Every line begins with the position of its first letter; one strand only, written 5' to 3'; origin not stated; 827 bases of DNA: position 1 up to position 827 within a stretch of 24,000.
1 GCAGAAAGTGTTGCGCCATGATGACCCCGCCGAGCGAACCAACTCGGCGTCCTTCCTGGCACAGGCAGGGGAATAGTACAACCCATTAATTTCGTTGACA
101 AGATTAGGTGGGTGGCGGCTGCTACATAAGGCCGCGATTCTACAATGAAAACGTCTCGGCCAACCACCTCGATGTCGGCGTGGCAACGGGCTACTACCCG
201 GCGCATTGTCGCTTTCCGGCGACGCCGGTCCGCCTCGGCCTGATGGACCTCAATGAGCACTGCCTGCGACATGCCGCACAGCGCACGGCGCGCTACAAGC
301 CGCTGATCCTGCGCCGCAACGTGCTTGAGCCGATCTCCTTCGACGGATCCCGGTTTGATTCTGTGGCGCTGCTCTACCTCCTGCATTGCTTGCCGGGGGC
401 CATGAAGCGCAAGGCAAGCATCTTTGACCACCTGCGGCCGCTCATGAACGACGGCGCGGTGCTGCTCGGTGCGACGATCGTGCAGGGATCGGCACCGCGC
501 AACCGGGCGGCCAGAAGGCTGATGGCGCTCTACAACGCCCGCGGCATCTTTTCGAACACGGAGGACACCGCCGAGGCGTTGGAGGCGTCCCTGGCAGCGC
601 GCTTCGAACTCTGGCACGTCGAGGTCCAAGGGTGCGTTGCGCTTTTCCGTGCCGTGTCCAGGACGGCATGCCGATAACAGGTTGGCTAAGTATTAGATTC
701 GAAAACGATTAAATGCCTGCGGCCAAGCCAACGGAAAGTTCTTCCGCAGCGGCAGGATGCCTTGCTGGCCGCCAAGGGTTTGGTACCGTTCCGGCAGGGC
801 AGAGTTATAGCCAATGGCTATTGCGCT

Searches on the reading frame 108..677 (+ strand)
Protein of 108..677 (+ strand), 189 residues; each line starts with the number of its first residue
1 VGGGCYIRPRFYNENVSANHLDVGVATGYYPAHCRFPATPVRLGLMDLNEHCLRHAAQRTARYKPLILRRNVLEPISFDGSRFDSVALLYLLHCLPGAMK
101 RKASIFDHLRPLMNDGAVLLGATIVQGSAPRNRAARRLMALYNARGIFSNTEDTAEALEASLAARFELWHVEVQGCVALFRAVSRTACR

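Call 18: search_protein_families(library=pfam, proteins=[window:108-677:+], max_evalue=0.01)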
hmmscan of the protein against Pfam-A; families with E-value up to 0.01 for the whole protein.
window:108-677:+ (189 aa): 3 families
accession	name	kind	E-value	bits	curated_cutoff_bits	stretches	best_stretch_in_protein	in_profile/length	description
PF08242.18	Methyltransf_12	-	4.2e-08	34.3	30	1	21-119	1-98/98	Methyltransferase domain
PF13649.12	Methyltransf_25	-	0.00076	20.6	27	1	21-111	2-95/97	Methyltransferase domain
PF08241.18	Methyltransf_11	-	0.0025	18.8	21.2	1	21-100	1-78/95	Methyltransferase domain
